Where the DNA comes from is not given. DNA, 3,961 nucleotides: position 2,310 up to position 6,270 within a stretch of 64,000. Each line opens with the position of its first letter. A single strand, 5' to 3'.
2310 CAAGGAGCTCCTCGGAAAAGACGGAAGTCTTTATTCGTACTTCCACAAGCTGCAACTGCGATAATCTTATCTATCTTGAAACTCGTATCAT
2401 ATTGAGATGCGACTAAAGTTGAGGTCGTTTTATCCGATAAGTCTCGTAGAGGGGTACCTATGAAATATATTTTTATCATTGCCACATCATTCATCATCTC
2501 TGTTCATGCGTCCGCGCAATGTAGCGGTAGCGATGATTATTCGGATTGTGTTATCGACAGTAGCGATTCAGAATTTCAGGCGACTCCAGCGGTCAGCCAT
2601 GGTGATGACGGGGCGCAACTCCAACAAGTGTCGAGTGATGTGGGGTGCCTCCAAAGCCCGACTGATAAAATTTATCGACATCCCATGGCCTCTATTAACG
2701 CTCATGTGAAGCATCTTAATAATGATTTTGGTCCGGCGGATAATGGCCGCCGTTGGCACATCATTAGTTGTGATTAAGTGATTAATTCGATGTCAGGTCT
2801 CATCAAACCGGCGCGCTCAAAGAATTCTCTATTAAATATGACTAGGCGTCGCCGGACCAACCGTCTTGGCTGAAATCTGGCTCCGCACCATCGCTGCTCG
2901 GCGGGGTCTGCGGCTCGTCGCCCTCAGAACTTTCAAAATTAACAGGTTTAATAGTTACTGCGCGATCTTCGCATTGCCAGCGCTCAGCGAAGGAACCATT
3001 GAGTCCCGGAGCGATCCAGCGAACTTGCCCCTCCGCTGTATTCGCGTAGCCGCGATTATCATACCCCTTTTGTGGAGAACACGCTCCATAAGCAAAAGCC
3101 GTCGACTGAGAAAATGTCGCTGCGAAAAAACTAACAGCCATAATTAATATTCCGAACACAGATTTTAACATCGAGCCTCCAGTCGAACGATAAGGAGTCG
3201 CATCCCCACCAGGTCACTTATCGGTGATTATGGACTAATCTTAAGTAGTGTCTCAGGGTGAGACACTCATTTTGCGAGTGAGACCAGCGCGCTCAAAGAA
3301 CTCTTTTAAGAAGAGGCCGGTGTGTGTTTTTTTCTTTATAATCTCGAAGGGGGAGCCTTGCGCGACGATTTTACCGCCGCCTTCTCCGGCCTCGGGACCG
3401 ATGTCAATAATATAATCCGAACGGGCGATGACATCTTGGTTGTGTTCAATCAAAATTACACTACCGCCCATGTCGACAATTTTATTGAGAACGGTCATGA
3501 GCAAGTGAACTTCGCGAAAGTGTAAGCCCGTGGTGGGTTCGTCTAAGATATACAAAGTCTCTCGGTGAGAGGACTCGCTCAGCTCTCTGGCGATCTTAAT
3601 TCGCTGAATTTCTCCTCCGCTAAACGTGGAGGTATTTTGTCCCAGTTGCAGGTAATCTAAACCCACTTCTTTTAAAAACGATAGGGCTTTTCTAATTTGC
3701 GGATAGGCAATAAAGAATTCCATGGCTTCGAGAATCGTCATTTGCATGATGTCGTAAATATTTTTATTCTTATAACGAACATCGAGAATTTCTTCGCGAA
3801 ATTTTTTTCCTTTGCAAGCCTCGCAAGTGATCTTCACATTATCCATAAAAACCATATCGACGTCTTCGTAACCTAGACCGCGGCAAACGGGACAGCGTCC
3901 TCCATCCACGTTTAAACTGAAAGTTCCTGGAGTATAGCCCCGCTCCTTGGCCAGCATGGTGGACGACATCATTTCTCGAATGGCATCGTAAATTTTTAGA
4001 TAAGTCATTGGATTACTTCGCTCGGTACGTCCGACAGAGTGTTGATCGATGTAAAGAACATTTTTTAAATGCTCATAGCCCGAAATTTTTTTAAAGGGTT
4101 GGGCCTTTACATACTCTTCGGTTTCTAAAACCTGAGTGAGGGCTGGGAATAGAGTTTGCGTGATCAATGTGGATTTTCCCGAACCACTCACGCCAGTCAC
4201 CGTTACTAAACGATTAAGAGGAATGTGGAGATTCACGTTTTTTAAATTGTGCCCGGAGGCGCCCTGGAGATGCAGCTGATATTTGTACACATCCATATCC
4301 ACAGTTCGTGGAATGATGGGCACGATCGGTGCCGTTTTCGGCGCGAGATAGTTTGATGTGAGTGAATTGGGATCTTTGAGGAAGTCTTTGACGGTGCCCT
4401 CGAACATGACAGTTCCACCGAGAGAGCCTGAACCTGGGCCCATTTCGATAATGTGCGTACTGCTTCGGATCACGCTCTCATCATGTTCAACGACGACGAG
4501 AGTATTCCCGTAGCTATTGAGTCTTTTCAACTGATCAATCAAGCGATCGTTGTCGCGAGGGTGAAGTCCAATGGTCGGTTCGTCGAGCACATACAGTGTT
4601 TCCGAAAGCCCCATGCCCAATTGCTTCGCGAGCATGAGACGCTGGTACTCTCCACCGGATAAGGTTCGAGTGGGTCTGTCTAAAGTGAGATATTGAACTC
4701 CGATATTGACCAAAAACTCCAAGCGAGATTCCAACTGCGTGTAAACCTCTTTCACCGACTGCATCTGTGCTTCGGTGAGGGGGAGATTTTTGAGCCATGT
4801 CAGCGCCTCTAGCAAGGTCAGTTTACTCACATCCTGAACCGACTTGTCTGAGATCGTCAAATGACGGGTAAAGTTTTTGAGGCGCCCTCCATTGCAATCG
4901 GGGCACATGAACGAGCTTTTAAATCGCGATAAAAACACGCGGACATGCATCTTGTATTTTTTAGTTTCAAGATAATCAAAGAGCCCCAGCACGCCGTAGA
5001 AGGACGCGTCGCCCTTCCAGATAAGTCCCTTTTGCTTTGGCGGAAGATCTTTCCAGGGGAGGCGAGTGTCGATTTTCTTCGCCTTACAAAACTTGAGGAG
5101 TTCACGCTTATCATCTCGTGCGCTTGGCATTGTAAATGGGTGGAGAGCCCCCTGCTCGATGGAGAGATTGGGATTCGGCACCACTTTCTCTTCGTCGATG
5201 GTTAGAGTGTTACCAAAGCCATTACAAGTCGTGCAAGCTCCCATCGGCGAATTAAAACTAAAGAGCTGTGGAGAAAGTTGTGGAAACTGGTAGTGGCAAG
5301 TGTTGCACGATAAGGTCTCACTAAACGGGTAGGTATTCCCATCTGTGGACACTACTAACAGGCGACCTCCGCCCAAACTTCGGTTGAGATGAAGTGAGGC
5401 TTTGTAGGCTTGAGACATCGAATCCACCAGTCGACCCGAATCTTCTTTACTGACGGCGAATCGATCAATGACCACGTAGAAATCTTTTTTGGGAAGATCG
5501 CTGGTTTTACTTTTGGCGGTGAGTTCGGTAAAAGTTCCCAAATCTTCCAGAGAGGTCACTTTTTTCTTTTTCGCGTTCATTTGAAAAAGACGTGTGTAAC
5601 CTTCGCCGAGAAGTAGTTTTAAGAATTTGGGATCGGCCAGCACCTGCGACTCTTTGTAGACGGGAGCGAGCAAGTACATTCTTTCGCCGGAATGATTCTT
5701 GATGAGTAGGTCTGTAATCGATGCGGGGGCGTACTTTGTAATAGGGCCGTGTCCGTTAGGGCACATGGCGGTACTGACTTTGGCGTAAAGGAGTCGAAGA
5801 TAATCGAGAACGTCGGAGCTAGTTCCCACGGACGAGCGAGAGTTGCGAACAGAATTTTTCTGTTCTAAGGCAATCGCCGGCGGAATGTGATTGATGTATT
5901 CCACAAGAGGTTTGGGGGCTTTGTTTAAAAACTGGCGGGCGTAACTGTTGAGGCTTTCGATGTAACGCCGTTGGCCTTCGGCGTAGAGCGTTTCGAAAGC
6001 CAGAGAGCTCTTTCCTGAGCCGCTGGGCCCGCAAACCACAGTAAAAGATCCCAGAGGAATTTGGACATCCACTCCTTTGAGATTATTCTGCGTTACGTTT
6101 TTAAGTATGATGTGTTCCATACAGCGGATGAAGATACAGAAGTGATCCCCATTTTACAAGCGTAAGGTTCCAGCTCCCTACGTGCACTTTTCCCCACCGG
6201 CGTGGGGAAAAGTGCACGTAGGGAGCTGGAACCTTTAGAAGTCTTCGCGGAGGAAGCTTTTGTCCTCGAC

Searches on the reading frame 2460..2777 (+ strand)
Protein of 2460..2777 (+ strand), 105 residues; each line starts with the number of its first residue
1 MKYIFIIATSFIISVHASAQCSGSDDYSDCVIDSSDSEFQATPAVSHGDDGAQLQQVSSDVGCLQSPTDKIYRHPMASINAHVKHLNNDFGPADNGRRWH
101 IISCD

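Call 21: find_encoding_contigs(protein=window:2460-2777:+, flank=10000, max_places=10)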
Protein window:2460-2777:+ (105 aa): no gene with exactly this product is on record in the collection.

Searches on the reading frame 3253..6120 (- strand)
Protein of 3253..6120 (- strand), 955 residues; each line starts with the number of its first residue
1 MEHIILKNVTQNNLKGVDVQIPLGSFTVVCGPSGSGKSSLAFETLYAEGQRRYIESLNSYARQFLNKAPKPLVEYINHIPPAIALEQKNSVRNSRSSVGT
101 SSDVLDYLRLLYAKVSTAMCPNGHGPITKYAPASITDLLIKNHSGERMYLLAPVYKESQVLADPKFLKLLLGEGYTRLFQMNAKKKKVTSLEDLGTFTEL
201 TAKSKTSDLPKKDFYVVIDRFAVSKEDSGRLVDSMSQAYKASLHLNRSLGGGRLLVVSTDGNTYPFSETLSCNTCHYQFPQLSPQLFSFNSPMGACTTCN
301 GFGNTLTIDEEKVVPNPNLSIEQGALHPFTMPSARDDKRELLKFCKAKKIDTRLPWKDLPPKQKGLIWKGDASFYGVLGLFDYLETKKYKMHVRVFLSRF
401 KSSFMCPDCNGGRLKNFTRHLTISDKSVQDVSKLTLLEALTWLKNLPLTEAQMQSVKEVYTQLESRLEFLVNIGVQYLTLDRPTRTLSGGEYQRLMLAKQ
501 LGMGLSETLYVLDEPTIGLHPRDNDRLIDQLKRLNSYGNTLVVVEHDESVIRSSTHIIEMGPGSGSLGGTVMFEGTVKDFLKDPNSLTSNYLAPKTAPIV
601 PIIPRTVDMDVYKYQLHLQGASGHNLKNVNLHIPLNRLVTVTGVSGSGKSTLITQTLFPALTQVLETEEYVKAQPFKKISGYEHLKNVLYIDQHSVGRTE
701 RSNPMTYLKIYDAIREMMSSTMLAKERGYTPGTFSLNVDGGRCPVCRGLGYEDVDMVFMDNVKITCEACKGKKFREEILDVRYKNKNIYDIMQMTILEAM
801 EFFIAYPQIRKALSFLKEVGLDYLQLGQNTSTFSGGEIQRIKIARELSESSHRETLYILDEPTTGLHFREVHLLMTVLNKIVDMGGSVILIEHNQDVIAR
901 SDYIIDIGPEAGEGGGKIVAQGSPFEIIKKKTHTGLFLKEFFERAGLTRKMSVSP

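Call 73: list_cluster_members(proteins=[window:3253-6120:-, window:6235-8943:-, window:9090-10178:-, window:2842-3171:-, window:10224-10514:-])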
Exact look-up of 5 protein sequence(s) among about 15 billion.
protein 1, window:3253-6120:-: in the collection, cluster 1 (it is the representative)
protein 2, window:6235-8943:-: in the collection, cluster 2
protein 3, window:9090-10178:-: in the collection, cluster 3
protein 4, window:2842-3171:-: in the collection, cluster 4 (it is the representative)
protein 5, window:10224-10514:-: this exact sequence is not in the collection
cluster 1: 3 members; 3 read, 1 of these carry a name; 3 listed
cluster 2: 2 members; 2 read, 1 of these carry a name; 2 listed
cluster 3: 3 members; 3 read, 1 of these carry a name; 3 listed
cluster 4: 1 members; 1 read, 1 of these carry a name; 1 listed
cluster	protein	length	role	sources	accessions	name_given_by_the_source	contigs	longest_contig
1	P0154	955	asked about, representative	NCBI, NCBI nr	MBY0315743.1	MAG: excinuclease ABC subunit UvrA [Bdellovibrionales bacterium] | excinuclease ABC subunit UvrA [Bdellovibrionales bacterium]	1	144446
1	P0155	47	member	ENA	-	-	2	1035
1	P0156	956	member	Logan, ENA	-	-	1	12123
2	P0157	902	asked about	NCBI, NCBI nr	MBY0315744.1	MAG: PBP1A family penicillin-binding protein [Bdellovibrionales bacterium] | PBP1A family penicillin-binding protein [Bdellovibrionales bacterium]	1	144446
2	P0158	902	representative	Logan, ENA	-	-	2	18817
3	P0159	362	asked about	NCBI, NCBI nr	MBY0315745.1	MAG: hypothetical protein K2Q26_09510 [Bdellovibrionales bacterium] | hypothetical protein [Bdellovibrionales bacterium]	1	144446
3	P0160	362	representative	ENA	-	-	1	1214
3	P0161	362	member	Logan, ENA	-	-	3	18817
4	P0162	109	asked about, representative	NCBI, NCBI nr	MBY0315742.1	MAG: hypothetical protein K2Q26_09495 [Bdellovibrionales bacterium] | hypothetical protein [Bdellovibrionales bacterium]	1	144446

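Call 74: find_encoding_contigs(protein=P0158, flank=10000, max_places=6)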
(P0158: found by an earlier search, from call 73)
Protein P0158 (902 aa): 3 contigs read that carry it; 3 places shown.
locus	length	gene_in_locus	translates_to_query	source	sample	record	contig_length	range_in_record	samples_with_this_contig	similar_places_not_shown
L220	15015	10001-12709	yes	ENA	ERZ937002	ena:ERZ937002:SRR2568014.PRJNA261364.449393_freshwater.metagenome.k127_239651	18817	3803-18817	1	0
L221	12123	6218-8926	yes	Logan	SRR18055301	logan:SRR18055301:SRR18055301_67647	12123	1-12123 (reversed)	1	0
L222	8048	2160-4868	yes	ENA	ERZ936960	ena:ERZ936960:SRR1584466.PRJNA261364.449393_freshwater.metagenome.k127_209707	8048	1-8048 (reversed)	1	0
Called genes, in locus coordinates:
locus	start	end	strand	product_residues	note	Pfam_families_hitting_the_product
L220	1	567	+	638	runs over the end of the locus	PF00512:HisKA (faint), PF00672:HAMP, PF02518:HATPase_c, PF14501:HATPase_c_5 (weak)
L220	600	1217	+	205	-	-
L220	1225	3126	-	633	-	-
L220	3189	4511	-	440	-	PF05195:AMP_N, PF00557:Peptidase_M24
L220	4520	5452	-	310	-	PF01734:Patatin (weak)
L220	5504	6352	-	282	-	PF00348:polyprenyl_synt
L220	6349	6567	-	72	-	PF02609:Exonuc_VII_S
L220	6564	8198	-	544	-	PF13742:tRNA_anti_2, PF01336:tRNA_anti-codon, PF02601:Exonuc_VII_L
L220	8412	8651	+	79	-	-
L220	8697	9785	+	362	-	-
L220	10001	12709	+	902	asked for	PF00912:Transgly, PF00575:S1 (weak), PF17092:PCB_OB, PF00905:Transpeptidase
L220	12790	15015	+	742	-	?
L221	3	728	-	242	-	?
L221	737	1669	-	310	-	PF01734:Patatin (weak)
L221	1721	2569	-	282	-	PF00348:polyprenyl_synt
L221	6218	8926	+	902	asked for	PF00912:Transgly, PF00575:S1 (weak), PF17092:PCB_OB, PF00905:Transpeptidase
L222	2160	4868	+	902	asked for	PF00912:Transgly, PF00575:S1 (weak), PF17092:PCB_OB, PF00905:Transpeptidase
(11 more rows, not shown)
